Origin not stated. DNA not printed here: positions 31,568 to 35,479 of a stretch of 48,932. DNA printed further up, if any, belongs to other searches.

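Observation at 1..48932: Hexamer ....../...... is roughly 7-fold over-represented genome-wide, against codon preference and in a patchy pattern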

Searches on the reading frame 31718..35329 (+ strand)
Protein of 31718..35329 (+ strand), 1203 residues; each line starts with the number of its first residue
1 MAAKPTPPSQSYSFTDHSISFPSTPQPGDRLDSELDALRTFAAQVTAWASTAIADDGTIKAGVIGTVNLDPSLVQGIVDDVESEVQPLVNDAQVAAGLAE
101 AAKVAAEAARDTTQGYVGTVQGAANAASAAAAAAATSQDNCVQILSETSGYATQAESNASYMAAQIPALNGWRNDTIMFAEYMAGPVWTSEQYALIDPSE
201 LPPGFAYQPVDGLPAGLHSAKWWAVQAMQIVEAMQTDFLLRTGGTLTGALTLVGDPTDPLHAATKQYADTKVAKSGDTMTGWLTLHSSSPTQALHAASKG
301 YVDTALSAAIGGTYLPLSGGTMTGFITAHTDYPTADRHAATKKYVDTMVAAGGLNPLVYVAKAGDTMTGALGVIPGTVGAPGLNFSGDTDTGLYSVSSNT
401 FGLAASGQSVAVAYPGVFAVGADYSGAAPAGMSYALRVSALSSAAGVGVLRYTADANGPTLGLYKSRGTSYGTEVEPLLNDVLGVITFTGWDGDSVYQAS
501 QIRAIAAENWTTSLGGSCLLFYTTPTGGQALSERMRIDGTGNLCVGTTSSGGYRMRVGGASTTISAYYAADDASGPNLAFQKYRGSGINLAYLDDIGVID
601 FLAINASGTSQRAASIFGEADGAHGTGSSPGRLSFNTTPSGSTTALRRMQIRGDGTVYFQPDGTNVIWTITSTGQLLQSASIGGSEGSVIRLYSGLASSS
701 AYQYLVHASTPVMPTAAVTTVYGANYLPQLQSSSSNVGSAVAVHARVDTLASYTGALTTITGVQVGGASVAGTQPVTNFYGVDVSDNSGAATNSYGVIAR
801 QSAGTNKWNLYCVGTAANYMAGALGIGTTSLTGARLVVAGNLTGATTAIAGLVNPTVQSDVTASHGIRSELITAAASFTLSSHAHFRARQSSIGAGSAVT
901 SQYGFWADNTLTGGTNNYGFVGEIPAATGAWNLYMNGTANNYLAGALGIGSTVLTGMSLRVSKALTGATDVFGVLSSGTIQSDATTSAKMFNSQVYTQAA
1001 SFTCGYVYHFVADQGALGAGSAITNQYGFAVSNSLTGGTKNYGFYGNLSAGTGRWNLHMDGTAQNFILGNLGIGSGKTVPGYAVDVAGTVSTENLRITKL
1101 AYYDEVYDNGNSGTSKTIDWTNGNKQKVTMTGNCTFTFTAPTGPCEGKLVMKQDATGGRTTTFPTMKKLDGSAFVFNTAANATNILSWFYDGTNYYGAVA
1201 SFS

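Call 10: search_protein_families(library=phrogs, proteins=[window:31718-35329:+], max_evalue=0.001)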
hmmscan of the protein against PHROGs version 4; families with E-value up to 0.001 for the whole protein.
window:31718-35329:+ (1203 aa): 3 families
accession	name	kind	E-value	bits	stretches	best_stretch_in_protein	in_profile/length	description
phrog_18345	-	tail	4.8e-11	42.7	1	529-687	644-815/956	tail fiber protein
phrog_9942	-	tail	4.8e-10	39.1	2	432-572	545-689/1178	tail fiber protein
phrog_2332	-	other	1.4e-05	25.3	0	330-350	314-334/343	hyaluronidase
